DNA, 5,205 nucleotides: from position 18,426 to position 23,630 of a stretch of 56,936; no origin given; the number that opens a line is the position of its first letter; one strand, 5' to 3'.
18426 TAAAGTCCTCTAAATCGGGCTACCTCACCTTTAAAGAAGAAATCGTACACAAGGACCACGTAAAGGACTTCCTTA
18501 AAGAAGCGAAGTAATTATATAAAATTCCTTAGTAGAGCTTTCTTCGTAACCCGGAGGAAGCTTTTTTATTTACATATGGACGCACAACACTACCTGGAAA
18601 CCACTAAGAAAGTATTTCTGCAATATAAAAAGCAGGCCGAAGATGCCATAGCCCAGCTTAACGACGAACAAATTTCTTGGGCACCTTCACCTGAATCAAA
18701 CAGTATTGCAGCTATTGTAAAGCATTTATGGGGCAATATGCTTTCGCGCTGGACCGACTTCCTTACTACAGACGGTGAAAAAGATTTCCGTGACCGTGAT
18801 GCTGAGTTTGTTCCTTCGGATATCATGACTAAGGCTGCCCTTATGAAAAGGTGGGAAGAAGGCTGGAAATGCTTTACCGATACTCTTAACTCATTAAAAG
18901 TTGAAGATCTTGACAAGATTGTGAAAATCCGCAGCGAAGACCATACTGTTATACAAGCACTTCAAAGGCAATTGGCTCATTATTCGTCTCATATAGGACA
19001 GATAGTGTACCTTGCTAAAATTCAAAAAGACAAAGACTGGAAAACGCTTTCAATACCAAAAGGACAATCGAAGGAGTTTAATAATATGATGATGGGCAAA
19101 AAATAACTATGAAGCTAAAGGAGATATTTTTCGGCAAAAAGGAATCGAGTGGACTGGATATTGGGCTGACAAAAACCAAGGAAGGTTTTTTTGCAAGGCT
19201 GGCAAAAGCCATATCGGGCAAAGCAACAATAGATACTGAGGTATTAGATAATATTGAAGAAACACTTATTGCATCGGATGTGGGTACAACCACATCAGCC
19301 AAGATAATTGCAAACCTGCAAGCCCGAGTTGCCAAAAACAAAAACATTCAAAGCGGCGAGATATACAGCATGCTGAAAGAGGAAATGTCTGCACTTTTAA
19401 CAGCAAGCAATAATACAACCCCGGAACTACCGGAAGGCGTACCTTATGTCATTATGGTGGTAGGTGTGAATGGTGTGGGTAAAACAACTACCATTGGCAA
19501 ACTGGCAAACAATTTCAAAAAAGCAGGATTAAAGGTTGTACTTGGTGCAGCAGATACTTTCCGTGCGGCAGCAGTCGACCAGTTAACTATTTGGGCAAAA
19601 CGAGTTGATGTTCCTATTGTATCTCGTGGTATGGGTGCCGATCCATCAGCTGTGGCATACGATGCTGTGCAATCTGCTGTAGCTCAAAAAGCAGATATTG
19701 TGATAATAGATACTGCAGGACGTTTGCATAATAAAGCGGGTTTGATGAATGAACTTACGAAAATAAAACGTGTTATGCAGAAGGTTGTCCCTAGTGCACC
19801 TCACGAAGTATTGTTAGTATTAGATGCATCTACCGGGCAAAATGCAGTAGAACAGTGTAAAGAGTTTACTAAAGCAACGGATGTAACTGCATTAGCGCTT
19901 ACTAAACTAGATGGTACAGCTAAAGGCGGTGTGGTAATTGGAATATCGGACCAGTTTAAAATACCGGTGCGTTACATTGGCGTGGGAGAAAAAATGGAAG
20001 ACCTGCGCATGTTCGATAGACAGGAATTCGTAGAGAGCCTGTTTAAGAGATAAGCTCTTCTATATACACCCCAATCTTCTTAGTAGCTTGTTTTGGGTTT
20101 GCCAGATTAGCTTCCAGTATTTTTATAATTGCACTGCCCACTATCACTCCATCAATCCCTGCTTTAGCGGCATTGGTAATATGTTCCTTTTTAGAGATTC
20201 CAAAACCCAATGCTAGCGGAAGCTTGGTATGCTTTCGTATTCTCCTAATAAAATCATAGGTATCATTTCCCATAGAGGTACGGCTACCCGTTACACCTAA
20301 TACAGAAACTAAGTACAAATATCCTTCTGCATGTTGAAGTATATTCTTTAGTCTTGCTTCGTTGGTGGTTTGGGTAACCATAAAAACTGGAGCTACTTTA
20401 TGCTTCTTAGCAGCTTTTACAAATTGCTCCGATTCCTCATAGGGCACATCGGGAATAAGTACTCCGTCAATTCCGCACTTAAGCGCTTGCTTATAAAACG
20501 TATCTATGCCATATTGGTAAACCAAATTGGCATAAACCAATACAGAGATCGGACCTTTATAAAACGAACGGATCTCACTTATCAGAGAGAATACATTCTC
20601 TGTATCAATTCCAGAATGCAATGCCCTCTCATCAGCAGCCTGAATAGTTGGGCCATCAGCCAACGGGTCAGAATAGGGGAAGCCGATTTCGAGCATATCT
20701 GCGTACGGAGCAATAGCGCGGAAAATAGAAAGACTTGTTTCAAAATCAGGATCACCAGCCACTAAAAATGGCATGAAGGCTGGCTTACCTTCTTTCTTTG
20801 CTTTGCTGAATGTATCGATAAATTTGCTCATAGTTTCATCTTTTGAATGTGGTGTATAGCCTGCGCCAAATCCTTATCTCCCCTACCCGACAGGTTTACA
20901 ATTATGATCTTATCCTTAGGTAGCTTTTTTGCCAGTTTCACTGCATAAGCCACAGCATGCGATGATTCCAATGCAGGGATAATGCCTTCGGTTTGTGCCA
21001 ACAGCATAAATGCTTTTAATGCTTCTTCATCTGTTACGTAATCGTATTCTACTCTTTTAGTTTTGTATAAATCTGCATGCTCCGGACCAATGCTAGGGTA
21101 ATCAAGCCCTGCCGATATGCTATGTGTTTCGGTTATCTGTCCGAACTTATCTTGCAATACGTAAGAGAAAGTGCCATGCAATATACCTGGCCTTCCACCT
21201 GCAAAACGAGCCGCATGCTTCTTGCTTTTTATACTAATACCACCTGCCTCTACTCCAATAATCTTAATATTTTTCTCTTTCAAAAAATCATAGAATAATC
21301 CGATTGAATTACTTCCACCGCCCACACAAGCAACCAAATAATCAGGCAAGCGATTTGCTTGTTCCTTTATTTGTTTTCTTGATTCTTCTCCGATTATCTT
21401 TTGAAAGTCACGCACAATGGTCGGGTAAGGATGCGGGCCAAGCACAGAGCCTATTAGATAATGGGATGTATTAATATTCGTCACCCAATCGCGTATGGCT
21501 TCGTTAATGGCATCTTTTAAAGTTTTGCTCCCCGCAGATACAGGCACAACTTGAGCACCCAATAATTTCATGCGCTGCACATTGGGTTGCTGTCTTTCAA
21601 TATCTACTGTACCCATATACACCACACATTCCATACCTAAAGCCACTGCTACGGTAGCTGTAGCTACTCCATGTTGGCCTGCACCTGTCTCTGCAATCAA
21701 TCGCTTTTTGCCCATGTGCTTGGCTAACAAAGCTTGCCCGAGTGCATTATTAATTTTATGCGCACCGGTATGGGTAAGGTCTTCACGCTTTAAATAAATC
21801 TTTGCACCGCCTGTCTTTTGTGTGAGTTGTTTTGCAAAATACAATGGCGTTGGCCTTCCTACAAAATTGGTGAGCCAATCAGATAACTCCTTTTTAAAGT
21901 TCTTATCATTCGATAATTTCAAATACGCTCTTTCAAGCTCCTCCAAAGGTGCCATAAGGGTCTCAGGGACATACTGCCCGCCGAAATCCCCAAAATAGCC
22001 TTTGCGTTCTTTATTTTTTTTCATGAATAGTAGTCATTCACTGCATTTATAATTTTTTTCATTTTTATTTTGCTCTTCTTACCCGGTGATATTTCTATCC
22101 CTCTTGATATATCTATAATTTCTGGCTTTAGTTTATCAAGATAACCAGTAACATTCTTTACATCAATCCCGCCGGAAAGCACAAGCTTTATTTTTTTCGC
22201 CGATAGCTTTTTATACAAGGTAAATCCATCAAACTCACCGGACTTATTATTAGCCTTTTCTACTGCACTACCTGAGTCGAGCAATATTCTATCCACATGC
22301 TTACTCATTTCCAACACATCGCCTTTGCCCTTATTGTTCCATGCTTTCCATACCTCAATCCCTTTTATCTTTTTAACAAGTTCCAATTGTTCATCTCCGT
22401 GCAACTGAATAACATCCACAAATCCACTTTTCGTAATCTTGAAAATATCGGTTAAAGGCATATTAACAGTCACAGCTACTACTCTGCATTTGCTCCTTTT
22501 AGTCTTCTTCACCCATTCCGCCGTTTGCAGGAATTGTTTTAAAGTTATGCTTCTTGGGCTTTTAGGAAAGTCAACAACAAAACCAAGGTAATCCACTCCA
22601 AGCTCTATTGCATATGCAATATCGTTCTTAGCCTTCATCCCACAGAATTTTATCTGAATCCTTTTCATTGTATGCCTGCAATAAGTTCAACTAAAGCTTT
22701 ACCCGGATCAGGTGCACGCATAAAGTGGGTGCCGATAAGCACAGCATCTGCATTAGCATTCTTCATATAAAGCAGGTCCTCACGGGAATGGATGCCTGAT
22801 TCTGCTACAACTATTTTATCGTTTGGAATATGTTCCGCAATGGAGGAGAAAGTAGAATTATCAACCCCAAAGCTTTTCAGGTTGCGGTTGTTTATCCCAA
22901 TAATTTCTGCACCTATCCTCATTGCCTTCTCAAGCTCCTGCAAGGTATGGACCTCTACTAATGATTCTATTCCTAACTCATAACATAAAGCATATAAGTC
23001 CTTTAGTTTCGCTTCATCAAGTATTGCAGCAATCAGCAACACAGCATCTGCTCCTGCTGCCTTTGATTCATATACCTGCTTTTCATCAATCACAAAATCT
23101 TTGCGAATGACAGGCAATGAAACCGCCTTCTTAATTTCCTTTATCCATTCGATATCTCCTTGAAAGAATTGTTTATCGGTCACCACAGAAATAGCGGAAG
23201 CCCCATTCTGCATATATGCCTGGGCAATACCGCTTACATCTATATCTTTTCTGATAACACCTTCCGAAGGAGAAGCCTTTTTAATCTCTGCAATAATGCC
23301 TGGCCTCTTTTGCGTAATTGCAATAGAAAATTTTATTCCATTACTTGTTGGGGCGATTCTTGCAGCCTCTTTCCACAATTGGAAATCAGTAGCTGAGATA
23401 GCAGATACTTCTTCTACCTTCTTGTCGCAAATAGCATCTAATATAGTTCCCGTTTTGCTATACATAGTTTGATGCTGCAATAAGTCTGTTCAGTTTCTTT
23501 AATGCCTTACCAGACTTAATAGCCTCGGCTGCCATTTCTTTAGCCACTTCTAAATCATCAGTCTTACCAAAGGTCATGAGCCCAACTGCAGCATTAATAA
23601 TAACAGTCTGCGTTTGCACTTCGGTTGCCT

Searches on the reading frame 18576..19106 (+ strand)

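Call 7: search_protein_families(library=pfam, proteins=[window:18576-19106:+])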
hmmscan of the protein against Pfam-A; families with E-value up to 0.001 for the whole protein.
window:18576-19106:+ (176 aa): 3 families
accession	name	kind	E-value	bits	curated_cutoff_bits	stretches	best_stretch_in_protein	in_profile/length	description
PF07609.16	DUF1572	-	3.6e-67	225.6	23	1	3-164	3-163/163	Protein of unknown function (DUF1572)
PF12867.12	DinB_2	-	2.1e-11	44.8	24.8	1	22-143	10-128/128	DinB superfamily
PF04978.18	MST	-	1.5e-09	38.9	27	1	17-145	9-142/149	Mycothiol-S-transferase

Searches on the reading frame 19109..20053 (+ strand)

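Call 7: search_protein_families(library=pfam, proteins=[window:19109-20053:+])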
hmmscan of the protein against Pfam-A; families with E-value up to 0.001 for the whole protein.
window:19109-20053:+ (314 aa): 8 families
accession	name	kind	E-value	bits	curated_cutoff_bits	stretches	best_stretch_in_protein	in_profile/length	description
PF00448.28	SRP54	-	1.6e-76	256.8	22.7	1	112-312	1-195/196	SRP54-type protein, GTPase domain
PF02881.24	SRP54_N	-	2.5e-12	47.3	22.4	1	29-93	3-75/75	SRP54-type protein, helical bundle domain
PF13604.12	AAA_30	-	1.8e-06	28.3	27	1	114-218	20-110/191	AAA domain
PF13401.12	AAA_22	-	6.3e-06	27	27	1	113-221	6-109/130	AAA domain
PF03266.21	NTPase_1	-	1.9e-05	25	23.9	0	115-143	2-30/168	NTPase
PF13191.12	AAA_16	-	2.6e-05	25.2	32.6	1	109-239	21-139/167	AAA ATPase domain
PF06414.18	Zeta_toxin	-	0.0002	21.3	22.3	1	107-203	11-103/199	Zeta toxin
PF13207.12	AAA_17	-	0.00033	21.4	27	1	118-218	1-94/136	AAA domain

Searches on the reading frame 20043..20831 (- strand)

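Call 7: search_protein_families(library=pfam, proteins=[window:20043-20831:-])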
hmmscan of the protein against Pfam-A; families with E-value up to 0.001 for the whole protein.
window:20043-20831:- (262 aa): 3 families
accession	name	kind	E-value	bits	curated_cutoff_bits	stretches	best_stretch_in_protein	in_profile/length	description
PF00290.26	Trp_syntA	-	2.9e-88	295.6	27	1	8-258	1-252/259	Tryptophan synthase alpha chain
PF00977.27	His_biosynth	-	2.8e-08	33.9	23.6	1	173-239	44-109/228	Histidine biosynthesis protein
PF05690.20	ThiG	-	0.00051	19.9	23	0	185-237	157-209/247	Thiazole biosynthesis protein ThiG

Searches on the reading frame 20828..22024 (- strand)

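Call 7: search_protein_families(library=pfam, proteins=[window:20828-22024:-])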
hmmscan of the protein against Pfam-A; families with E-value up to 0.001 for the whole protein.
window:20828-22024:- (398 aa): 1 family
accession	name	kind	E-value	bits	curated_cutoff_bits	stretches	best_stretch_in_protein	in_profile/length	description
PF00291.31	PALP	-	2.6e-47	162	35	1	56-380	5-295/295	Pyridoxal-phosphate dependent enzyme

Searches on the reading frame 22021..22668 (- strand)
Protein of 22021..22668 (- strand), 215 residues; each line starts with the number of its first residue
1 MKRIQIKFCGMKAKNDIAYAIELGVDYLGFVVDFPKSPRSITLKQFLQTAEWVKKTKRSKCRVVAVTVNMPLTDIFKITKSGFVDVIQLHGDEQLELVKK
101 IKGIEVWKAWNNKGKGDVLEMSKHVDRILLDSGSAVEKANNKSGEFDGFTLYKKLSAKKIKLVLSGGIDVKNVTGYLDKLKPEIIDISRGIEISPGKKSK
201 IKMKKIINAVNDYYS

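Call 7: search_protein_families(library=pfam, proteins=[window:22021-22668:-])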
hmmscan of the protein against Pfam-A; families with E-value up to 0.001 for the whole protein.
window:22021-22668:- (215 aa): 1 family
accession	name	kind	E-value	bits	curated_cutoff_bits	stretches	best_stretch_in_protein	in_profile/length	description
PF00697.28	PRAI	-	3.3e-30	105.7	22.7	1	7-208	2-192/193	N-(5'phosphoribosyl)anthranilate (PRA) isomerase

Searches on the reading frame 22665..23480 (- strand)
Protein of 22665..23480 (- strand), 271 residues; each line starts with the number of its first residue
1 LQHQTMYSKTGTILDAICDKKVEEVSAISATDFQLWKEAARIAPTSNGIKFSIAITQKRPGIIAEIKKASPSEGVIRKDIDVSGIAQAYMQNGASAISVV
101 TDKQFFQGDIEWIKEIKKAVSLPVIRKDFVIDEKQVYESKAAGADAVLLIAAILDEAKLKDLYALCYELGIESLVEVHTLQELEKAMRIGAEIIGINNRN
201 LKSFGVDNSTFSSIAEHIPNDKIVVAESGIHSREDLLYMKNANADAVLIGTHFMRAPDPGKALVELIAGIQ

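Call 7: search_protein_families(library=pfam, proteins=[window:22665-23480:-])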
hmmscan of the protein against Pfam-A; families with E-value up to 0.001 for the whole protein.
window:22665-23480:- (271 aa): 1 family
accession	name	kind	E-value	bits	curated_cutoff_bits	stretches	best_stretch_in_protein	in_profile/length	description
PF00218.27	IGPS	-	5.2e-82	275.3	27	1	14-266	1-254/254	Indole-3-glycerol phosphate synthase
